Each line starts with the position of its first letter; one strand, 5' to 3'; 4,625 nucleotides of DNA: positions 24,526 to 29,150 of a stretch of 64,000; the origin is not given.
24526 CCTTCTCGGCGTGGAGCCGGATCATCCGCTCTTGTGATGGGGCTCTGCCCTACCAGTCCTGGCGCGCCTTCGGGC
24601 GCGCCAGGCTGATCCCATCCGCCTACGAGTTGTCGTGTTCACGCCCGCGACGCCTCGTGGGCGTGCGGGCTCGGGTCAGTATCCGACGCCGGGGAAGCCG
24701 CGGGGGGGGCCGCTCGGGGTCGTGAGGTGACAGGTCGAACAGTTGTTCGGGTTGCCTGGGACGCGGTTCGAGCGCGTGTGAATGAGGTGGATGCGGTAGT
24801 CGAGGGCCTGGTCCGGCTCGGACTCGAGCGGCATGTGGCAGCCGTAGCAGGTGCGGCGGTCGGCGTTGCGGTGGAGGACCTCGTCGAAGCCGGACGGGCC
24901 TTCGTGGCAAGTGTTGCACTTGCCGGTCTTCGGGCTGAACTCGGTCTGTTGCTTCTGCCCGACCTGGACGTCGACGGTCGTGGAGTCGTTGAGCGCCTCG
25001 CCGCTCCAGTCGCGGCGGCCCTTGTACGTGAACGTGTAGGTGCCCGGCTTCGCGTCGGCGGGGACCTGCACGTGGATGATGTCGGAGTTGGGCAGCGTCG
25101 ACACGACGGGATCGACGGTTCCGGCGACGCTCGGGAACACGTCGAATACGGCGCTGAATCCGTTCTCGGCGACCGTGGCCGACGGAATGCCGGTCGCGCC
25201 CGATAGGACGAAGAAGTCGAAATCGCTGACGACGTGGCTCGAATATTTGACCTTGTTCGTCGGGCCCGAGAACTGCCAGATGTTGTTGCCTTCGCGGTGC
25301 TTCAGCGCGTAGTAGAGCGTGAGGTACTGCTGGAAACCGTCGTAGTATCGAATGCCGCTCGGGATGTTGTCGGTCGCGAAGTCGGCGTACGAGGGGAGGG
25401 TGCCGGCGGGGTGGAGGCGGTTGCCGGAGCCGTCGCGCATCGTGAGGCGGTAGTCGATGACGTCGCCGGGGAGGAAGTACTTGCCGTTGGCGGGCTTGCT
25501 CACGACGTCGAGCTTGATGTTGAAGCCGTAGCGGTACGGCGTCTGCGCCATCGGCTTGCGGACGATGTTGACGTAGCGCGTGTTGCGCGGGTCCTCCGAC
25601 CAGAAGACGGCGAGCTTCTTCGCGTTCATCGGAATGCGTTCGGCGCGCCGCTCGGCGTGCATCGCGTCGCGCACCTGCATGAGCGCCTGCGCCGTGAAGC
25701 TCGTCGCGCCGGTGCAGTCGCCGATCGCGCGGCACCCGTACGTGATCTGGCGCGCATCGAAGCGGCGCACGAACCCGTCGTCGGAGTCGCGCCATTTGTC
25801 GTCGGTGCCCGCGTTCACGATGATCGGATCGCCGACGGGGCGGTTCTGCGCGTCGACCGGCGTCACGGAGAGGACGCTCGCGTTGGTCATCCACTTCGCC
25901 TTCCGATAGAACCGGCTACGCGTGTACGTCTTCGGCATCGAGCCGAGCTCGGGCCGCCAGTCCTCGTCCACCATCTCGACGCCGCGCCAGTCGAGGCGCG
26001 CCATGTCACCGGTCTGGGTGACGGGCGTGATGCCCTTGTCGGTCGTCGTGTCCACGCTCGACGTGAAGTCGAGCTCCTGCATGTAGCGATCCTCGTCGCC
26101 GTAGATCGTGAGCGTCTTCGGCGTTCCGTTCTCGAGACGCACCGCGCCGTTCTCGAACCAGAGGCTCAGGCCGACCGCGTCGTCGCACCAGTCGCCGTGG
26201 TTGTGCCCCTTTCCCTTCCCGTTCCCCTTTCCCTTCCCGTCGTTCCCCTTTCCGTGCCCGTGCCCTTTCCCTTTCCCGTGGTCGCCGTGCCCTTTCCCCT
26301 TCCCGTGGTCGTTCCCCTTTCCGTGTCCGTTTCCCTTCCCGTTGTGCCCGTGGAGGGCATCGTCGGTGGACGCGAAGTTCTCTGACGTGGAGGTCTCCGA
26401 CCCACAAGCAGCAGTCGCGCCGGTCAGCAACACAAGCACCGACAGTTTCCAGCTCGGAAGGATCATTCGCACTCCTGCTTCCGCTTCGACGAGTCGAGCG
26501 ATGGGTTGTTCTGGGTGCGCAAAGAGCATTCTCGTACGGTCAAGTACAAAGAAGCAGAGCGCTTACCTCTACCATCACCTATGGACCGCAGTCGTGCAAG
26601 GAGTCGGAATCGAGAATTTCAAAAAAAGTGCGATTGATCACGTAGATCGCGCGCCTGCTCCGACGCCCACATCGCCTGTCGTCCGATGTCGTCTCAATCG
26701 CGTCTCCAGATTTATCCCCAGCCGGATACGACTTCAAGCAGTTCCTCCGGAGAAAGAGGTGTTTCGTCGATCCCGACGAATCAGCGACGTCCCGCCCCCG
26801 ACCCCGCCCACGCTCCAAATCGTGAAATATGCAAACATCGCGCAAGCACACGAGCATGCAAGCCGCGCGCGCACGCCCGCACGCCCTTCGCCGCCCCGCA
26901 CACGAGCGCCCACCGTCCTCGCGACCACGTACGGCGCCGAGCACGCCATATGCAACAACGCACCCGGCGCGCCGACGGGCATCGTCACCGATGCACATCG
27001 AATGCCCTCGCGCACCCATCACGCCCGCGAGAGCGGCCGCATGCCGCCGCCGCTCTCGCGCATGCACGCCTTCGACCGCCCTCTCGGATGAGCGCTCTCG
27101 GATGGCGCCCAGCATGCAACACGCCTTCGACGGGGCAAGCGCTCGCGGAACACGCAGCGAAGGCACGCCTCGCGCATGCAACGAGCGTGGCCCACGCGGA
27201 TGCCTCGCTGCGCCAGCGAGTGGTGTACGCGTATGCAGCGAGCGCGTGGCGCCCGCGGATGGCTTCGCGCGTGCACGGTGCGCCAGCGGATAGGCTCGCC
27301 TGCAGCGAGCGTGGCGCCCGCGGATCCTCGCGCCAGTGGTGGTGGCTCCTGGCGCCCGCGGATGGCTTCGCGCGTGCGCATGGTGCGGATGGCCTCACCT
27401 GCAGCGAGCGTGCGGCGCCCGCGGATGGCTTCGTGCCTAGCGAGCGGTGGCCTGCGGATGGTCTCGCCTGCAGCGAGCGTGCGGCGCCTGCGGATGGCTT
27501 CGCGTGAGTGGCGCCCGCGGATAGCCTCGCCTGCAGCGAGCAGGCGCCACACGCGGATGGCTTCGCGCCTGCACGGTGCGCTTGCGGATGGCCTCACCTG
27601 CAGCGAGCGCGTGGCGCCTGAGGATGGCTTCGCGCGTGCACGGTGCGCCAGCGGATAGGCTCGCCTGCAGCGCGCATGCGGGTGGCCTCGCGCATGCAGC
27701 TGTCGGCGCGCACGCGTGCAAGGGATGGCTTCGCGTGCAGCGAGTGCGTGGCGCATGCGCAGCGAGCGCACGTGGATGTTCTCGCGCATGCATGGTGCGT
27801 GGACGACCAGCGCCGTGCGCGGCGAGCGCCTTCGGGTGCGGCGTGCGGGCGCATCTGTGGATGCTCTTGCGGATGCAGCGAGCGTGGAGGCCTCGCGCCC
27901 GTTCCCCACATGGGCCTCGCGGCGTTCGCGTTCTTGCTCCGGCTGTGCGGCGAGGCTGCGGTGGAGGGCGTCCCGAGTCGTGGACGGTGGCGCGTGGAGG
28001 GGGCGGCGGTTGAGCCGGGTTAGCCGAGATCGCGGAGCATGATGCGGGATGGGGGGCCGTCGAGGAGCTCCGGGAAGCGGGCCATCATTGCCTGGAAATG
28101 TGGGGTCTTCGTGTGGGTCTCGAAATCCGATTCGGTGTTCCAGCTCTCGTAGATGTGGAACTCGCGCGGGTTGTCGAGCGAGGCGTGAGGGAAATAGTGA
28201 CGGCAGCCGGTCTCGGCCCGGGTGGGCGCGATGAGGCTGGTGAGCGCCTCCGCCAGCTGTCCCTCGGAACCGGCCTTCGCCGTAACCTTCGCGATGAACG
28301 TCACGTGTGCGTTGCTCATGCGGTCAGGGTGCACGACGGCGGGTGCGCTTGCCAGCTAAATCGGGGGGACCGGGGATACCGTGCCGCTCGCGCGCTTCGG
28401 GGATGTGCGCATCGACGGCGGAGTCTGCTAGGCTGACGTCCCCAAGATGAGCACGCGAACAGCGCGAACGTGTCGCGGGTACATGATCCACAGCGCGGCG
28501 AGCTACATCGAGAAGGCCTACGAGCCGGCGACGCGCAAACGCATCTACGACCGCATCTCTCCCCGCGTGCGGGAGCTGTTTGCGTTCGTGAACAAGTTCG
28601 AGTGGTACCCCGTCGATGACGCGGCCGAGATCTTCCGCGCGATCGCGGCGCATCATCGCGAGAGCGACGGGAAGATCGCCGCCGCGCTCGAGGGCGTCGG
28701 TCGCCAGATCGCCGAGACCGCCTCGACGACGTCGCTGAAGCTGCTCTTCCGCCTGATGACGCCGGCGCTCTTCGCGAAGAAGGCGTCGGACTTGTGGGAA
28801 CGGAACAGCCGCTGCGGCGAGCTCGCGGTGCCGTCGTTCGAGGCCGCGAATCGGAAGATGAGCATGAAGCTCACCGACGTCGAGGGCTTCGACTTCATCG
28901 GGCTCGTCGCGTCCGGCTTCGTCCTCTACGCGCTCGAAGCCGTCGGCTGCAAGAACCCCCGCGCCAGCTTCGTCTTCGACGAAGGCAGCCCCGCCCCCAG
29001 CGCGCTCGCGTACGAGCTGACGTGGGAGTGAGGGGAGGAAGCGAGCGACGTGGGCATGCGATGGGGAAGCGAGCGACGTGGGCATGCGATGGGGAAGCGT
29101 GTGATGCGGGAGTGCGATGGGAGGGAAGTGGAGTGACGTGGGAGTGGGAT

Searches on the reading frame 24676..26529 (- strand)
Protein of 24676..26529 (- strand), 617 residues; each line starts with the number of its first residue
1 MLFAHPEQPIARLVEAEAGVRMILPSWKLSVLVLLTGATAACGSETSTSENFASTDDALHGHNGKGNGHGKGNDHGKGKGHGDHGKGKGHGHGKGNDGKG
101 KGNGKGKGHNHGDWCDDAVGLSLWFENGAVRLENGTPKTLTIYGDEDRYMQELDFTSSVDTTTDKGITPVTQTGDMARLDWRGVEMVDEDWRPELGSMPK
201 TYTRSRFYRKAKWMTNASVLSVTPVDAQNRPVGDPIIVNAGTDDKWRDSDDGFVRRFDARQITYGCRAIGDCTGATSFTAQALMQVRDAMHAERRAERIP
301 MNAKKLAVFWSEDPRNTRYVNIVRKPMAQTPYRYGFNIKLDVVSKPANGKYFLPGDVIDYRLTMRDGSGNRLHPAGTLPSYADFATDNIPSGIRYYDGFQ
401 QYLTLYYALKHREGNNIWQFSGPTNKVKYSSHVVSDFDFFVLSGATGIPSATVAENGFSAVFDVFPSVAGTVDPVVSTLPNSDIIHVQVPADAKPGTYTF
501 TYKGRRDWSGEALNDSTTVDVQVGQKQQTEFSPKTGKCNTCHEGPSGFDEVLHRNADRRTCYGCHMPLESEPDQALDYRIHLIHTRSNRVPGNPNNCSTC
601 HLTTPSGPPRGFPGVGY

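Call 12: search_protein_families(library=pfam, proteins=[window:24676-26529:-], max_evalue=0.01)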
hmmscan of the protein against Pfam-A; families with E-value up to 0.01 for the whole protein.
window:24676-26529:- (617 aa): 4 families
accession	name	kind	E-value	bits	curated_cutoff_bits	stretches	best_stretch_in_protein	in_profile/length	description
PF22113.1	Mtrc-MtrF_II-IV_dom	-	1.1e-05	25.4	30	1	535-604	6-91/176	Outer membrane cytochrome MtrC/MtrF-like, domains II/IV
PF09699.15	Paired_CXXCH_1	-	0.00056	20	20.6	1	534-567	5-38/41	Doubled CXXCH motif (Paired_CXXCH_1)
PF02085.21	Cytochrom_CIII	-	0.0044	17.8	22.9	0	534-601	45-101/101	Class III cytochrome C family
PF14537.11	Cytochrom_c3_2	-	0.0052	17.7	25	0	537-602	8-65/79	Cytochrome c3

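Call 14: find_encoding_contigs(protein=window:24676-26466:-, flank=10000, max_places=10)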
Protein window:24676-26466:- (596 aa): 1 contig read that carries it; 1 place shown.
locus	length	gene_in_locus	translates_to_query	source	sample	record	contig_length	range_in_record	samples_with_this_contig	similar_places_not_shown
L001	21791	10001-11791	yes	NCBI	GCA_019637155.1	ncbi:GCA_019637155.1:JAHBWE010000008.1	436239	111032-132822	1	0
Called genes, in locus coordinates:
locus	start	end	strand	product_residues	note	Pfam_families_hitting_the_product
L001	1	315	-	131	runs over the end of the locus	-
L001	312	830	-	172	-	PF13581:HATPase_c_2 (weak), PF19788:DUF6272 (weak)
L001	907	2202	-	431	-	PF07228:SpoIIE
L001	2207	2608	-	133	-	PF13581:HATPase_c_2, PF02518:HATPase_c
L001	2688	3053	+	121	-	PF00072:Response_reg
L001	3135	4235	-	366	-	PF00072:Response_reg, PF01339:CheB_methylest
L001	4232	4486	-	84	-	PF01627:Hpt (weak)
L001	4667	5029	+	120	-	PF01740:STAS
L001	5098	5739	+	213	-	PF01740:STAS, PF13466:STAS_2 (weak)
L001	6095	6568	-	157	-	PF13581:HATPase_c_2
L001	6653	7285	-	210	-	PF07228:SpoIIE (faint)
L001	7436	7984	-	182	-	-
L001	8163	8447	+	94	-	PF03992:ABM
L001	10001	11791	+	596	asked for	-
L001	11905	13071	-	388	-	PF02771:Acyl-CoA_dh_N, PF08028:Acyl-CoA_dh_2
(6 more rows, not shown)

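Call 16: find_homologous_proteins(query=window:24676-26466:-, max_evalue=0.00001)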
Query window:24676-26466:- (596 aa): 169 proteins with E <= 0.00001 among 8000 candidates; the best 120 are listed.
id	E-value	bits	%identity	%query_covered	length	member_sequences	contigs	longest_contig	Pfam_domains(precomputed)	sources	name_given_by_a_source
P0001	0.0e+0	1155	100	82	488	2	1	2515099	-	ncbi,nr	ncbi:MAG: hypothetical protein KIT84_18320 [Labilithrix sp.]|nr:hypothetical protein [Labilithrix sp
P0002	3.5e-278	942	67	100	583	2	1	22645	-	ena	-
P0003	2.0e-266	903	66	100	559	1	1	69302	-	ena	-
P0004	5.9e-262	889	64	100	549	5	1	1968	-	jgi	jgi:hypothetical protein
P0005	9.7e-262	888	65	100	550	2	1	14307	-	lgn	-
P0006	3.9e-260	883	63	99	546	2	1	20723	-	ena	-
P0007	2.5e-257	873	63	98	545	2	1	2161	-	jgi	jgi:predicted CXXCH cytochrome family protein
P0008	2.8e-257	873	63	99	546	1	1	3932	-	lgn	-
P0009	1.9e-256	871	63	99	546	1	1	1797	PF22113.2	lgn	-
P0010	1.2e-249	848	64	98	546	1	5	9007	-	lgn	-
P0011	3.8e-248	843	67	83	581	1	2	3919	-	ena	-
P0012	8.8e-244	829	68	84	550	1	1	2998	PF22113.2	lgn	-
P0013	2.4e-242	824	68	84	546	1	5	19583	PF22113.2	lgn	-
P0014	2.7e-228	778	65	84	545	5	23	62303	-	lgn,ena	-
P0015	6.2e-221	753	64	84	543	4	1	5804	-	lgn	-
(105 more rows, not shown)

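Call 18: find_encoding_contigs(protein=P0001, flank=10000, max_places=5)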
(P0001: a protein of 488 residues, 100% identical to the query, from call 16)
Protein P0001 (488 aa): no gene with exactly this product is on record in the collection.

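Call 19: find_encoding_contigs(protein=P0002, flank=8000, max_places=3)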
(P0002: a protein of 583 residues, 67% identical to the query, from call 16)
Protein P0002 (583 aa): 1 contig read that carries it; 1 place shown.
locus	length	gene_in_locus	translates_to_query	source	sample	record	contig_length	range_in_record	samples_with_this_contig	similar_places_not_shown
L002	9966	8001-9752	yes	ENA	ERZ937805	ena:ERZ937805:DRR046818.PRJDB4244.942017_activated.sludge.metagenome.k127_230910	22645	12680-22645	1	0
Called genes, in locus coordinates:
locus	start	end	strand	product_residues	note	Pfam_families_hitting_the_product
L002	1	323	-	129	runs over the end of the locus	-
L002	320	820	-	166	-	PF13581:HATPase_c_2, PF19788:DUF6272 (weak)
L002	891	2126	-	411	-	PF07228:SpoIIE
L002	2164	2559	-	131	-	PF13581:HATPase_c_2, PF02518:HATPase_c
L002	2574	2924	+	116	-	PF00072:Response_reg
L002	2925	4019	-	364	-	PF00072:Response_reg, PF01339:CheB_methylest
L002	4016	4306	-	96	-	PF01627:Hpt (weak)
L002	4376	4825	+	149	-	PF01740:STAS, PF13466:STAS_2 (weak)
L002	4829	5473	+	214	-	PF01740:STAS, PF13466:STAS_2 (weak)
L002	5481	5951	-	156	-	PF13581:HATPase_c_2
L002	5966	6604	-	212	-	PF07228:SpoIIE (weak)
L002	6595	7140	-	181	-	-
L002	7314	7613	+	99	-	PF03992:ABM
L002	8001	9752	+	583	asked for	-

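Call 20: find_encoding_contigs(protein=P0003, flank=8000, max_places=3)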
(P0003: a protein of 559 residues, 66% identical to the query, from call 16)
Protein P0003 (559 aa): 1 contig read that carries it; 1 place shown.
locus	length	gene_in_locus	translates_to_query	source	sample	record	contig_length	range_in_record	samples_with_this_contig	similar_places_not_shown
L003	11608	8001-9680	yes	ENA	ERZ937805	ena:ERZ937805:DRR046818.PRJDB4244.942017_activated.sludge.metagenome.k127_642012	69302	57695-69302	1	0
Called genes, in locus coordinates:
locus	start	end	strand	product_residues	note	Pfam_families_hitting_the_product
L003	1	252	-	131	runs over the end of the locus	-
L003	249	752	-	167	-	PF13581:HATPase_c_2 (weak)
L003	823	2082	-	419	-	PF07228:SpoIIE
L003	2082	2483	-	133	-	PF13581:HATPase_c_2, PF02518:HATPase_c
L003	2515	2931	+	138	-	PF00072:Response_reg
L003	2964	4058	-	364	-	PF00072:Response_reg, PF01339:CheB_methylest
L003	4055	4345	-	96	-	PF01627:Hpt (weak)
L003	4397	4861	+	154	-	PF01740:STAS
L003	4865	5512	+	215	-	PF01740:STAS, PF13466:STAS_2 (weak)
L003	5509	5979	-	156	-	PF13581:HATPase_c_2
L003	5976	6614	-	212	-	-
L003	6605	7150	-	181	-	-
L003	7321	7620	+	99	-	PF03992:ABM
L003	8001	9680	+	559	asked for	-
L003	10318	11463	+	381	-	PF01609:DDE_Tnp_1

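Call 29: list_cluster_members(proteins=[P0001])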
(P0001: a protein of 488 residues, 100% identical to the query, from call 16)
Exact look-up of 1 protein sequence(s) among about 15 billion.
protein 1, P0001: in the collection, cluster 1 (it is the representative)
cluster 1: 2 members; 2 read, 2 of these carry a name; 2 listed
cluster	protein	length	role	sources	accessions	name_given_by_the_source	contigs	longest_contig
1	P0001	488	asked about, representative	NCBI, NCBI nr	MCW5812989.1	MAG: hypothetical protein KIT84_18320 [Labilithrix sp.] | hypothetical protein [Labilithrix sp.]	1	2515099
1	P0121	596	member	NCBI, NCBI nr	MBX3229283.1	MAG: hypothetical protein KF837_18330 [Labilithrix sp.] | hypothetical protein [Labilithrix sp.]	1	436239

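Call 32: find_encoding_contigs(protein=P0006, flank=4000, max_places=3)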
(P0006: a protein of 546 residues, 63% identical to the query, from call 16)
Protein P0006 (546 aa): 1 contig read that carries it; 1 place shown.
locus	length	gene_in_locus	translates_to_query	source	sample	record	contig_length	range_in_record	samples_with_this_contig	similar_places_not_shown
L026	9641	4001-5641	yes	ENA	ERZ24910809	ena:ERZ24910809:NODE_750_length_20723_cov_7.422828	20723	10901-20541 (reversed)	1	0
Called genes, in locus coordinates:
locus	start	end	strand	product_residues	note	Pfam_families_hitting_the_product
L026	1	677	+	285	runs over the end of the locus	?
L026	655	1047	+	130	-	-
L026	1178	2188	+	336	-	PF00196:GerE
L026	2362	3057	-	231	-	PF01740:STAS, PF13466:STAS_2 (weak)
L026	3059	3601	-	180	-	-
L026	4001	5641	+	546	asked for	-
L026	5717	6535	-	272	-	-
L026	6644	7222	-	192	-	PF06722:EryCIII-like_C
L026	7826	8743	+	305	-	PF00890:FAD_binding_2 (weak), PF01266:DAO (weak), PF03486:HI0933_like (faint), PF07992:Pyr_redox_2, PF13738:Pyr_redox_3 (faint)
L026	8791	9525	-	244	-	PF00165:HTH_AraC (faint), PF12833:HTH_18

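Call 33: find_encoding_contigs(protein=P0014, flank=4000, max_places=4)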
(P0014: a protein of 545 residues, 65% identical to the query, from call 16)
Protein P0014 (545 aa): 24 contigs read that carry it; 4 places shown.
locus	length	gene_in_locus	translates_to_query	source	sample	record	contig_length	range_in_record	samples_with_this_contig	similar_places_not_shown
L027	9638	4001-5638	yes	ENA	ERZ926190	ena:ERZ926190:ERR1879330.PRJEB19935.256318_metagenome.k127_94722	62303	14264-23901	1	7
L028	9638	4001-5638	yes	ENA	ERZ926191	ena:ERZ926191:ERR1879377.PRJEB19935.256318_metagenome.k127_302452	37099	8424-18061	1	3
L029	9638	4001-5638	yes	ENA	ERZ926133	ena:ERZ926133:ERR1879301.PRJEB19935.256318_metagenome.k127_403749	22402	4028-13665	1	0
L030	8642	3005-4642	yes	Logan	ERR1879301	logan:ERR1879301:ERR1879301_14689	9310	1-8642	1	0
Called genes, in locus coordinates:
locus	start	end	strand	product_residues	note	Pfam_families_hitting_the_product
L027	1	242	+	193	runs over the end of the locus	PF08448:PAS_4 (faint)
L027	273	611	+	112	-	PF00072:Response_reg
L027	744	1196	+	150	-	PF00571:CBS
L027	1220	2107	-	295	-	-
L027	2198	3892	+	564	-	PF00168:C2 (weak)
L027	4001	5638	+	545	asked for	-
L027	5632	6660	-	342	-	PF00196:GerE, PF08281:Sigma70_r4_2 (weak)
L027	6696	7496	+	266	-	-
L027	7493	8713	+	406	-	PF25390:WD40_RLD, PF00415:RCC1 (weak), PF13540:RCC1_2, PF25390:WD40_RLD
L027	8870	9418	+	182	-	-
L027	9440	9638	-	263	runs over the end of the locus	PF18998:Flg_new_2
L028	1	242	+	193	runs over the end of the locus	PF08448:PAS_4 (faint)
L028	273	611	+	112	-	PF00072:Response_reg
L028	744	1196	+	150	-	PF00571:CBS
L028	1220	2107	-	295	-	-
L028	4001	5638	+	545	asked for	-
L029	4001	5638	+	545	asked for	-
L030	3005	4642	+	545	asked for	-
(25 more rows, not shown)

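Call 50: search_protein_families(library=ncbifam, proteins=[window:24676-26466:-], max_evalue=0.001)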
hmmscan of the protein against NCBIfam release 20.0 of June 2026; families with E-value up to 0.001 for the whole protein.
window:24676-26466:- (596 aa): 0 families

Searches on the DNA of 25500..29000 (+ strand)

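Call 5: search_rna_families(source=window, start=25500, end=29000, threshold=evalue, max_evalue=1)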
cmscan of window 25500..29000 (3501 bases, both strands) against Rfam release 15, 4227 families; matches with E-value up to 1: 2.
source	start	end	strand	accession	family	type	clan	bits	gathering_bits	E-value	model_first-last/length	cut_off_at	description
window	28698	28746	+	RF02940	COG3860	Cis-reg;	-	20.5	42.5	0.15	1-54/54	no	COG3860 RNA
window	25679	25800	+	RF02883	BcKCsr2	Gene; sRNA;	-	19.2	40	0.31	1-129/129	no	Burkholderia sRNA 2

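Call 8: search_dna_similar(query=window:26530-28019:+, collection=plasmids, mode=distant)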
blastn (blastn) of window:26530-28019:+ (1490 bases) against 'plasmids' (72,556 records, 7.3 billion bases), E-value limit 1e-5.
No match.

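Call 51: search_dna_similar(query=window:26467-28019:+, collection=phages, mode=distant)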
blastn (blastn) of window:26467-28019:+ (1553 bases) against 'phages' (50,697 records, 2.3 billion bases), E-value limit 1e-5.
No match.

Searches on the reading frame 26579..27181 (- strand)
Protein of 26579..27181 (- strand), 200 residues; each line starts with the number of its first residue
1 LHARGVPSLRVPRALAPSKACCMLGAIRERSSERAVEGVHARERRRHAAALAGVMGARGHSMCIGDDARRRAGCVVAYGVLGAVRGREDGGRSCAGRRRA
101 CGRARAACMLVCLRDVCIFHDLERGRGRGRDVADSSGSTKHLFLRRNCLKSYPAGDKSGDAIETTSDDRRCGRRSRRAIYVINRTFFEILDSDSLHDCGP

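Call 12: search_protein_families(library=pfam, proteins=[window:26579-27181:-], max_evalue=0.01)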
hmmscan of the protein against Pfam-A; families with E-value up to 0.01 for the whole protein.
window:26579-27181:- (200 aa): 0 families

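Call 50: search_protein_families(library=ncbifam, proteins=[window:26579-27181:-], max_evalue=0.001)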
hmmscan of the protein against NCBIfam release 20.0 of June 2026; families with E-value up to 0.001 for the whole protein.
window:26579-27181:- (200 aa): 0 families
